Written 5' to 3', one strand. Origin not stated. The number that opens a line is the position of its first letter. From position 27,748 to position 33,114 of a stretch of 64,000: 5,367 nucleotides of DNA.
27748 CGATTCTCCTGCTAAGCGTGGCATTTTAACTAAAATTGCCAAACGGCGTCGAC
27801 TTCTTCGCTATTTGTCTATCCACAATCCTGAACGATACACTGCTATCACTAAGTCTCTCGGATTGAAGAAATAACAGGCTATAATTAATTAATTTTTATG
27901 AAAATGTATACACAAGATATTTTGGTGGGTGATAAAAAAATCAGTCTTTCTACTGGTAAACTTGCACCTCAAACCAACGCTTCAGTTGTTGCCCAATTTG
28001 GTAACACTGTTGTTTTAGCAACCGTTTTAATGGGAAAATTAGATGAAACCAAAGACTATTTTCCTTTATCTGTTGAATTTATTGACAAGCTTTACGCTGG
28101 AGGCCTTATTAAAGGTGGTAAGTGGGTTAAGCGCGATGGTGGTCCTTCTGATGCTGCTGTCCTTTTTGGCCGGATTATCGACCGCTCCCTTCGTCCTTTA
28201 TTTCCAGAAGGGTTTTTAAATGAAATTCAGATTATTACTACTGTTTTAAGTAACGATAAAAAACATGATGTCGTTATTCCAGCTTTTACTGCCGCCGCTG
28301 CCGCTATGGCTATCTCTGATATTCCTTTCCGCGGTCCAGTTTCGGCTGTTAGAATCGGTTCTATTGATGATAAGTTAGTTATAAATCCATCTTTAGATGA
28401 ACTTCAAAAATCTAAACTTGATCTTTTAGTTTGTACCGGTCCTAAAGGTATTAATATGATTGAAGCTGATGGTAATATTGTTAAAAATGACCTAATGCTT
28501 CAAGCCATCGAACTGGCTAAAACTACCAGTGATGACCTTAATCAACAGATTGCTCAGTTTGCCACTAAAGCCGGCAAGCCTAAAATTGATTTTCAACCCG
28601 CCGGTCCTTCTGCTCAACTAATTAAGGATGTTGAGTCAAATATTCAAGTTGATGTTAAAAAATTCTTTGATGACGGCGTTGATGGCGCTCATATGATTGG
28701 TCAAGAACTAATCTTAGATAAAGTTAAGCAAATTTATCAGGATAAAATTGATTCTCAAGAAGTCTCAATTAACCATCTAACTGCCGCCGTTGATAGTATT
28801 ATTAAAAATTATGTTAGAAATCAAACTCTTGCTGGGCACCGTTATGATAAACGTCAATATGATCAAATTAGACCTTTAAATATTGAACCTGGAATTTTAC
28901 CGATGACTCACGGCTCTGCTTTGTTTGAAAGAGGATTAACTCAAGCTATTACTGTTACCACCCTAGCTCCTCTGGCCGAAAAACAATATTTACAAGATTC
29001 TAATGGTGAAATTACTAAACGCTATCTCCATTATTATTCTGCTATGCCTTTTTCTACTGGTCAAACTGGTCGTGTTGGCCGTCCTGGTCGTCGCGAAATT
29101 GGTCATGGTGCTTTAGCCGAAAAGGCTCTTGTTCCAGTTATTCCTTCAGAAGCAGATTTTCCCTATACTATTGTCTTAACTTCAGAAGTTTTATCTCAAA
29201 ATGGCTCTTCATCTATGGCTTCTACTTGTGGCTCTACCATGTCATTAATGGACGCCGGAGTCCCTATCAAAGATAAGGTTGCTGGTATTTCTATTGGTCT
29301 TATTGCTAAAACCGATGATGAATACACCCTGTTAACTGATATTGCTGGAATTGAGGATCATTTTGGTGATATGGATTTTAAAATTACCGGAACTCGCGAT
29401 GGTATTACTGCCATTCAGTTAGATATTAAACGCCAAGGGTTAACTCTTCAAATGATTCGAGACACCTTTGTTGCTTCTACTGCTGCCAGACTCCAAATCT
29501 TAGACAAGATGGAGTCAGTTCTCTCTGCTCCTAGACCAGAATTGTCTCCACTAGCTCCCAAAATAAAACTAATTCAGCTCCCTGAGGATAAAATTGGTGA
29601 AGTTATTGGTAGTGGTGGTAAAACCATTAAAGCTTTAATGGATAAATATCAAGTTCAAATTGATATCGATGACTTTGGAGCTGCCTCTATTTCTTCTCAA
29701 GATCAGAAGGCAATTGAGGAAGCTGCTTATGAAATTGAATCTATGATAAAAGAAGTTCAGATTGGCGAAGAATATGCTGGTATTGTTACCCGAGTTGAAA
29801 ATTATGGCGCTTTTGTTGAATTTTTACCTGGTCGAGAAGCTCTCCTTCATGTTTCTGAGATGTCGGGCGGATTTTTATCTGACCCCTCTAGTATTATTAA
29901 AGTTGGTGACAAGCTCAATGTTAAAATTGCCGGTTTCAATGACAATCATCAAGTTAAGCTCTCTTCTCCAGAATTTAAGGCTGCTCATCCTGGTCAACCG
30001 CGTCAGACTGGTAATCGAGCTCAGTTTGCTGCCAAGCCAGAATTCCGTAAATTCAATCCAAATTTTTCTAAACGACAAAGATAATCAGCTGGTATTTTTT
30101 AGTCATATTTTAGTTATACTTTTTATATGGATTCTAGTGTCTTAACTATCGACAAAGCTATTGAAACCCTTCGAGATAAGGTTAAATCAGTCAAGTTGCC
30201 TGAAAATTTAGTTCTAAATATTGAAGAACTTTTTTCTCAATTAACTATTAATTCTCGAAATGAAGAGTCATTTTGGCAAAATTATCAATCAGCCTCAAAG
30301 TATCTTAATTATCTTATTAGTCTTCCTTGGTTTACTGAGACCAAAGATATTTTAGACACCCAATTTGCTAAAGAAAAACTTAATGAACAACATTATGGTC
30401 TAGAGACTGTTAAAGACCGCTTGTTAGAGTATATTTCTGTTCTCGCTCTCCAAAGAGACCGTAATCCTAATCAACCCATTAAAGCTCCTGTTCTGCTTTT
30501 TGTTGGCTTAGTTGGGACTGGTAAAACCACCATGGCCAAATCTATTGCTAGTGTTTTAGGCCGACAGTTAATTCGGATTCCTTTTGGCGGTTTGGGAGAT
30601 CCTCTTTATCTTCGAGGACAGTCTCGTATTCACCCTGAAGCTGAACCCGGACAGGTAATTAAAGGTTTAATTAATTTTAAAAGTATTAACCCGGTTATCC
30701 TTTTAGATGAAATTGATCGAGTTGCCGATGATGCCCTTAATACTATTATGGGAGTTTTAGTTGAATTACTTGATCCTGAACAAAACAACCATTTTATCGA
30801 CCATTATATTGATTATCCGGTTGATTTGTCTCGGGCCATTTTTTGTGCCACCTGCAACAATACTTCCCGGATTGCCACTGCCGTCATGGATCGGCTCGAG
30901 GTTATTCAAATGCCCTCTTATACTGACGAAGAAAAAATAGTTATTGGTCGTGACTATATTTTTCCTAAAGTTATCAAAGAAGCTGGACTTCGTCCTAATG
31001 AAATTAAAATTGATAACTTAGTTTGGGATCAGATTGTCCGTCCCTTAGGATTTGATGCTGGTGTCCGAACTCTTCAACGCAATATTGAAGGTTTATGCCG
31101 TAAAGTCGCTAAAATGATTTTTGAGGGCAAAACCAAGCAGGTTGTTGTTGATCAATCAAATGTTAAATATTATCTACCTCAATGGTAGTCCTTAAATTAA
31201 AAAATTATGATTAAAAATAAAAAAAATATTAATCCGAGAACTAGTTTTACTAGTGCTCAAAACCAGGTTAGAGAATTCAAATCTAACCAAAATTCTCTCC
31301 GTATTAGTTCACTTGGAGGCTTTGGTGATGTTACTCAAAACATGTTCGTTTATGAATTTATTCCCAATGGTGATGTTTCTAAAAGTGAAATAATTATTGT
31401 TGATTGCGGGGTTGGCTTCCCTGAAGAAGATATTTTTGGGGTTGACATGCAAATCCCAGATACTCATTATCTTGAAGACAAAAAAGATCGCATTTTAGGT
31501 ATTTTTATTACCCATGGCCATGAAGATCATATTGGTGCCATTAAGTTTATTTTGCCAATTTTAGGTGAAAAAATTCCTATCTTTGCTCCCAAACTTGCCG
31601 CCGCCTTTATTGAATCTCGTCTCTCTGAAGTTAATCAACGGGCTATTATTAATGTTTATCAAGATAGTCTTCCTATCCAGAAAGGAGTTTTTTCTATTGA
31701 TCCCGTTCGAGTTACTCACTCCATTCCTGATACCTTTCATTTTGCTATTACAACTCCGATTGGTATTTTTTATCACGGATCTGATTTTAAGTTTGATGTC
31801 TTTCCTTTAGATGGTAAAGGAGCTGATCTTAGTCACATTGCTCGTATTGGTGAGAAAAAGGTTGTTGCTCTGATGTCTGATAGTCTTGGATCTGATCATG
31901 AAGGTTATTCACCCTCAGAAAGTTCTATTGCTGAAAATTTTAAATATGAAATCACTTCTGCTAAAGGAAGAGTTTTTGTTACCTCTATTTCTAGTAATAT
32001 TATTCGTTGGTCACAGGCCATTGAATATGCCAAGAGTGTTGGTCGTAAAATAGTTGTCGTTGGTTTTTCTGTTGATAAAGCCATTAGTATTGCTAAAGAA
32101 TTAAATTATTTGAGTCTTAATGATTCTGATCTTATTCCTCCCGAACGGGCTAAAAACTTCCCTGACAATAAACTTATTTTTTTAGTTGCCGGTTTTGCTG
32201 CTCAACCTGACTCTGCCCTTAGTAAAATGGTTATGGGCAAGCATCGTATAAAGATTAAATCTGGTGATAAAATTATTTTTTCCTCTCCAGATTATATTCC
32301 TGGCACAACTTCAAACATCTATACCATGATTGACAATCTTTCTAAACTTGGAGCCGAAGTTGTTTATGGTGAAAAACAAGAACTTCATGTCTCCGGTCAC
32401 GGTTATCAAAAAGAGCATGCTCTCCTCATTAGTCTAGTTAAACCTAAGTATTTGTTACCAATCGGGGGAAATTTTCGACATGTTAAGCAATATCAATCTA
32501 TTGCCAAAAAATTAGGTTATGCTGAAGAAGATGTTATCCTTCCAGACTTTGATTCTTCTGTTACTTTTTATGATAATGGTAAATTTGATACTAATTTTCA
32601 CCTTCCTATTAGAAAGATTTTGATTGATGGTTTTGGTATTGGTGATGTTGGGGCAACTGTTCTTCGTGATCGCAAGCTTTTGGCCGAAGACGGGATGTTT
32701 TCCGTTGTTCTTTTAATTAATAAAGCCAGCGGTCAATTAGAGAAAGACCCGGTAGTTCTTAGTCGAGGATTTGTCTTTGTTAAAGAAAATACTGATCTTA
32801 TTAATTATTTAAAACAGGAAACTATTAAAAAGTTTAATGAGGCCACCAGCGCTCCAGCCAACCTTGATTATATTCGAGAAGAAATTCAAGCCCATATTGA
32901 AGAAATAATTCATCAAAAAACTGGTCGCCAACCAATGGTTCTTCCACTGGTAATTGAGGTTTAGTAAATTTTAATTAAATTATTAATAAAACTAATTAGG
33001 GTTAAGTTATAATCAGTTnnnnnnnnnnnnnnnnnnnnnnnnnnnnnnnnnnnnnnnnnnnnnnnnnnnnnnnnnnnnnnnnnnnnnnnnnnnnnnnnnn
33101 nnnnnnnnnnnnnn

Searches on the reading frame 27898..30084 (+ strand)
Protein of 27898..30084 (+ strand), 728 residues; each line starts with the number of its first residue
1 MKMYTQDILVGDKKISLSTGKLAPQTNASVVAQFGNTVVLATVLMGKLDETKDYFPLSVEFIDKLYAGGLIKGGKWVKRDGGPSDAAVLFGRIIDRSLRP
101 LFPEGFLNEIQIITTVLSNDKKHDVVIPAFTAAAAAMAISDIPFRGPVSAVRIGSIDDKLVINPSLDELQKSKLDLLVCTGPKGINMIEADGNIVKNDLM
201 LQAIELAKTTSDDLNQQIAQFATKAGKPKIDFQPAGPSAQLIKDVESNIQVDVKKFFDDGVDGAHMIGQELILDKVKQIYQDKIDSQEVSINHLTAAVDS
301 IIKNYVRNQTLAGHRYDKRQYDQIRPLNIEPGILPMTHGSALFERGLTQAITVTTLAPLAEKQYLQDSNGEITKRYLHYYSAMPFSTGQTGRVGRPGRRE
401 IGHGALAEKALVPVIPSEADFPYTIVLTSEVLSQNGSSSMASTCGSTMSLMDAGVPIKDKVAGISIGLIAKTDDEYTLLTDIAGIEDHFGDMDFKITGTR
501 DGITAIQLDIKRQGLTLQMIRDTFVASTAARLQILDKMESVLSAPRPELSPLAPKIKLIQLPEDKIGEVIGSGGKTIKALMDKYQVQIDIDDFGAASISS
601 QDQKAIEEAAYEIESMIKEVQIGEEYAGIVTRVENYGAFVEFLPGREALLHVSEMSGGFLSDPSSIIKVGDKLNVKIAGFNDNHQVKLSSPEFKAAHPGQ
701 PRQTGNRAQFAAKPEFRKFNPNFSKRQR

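Call 68: search_protein_families(library=pfam, proteins=[window:27898-30084:+], max_evalue=0.0001)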
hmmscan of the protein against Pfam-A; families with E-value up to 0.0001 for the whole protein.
window:27898-30084:+ (728 aa): 4 families
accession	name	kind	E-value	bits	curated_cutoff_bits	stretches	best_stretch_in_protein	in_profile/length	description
PF01138.27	RNase_PH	-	1.6e-44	151.9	25.5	2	323-456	1-130/130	3' exoribonuclease family, domain 1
PF03725.20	RNase_PH_C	-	9.7e-17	61.1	20.8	1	146-208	1-65/67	3' exoribonuclease family, domain 2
PF00575.29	S1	-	1.3e-12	48.4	22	1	620-683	2-65/74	S1 RNA binding domain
PF00013.35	KH_1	-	3.3e-10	40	21.5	1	559-614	4-65/66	KH domain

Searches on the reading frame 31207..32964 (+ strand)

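Call 68: search_protein_families(library=pfam, proteins=[window:31207-32964:+], max_evalue=0.0001)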
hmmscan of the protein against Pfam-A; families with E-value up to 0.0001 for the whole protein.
window:31207-32964:+ (585 aa): 5 families
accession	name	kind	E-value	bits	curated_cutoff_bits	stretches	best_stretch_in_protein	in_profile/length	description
PF22505.1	RNase_J_b_CASP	-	2.8e-29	101.9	27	1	253-378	1-126/126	Ribonuclease J, beta-CASP domain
PF17770.6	RNase_J_C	-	7.4e-25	88.3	23.8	1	485-585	1-102/102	Ribonuclease J C-terminal domain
PF00753.33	Lactamase_B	-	9.5e-07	29.4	22.7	1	58-125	13-73/196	Metallo-beta-lactamase superfamily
PF12706.13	Lactamase_B_2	-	1.9e-06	28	27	1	63-195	3-144/200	Beta-lactamase superfamily domain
PF07521.17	RMMBL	-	4.2e-05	23.9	21.6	0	391-443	9-60/63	Zn-dependent metallo-hydrolase RNA specificity domain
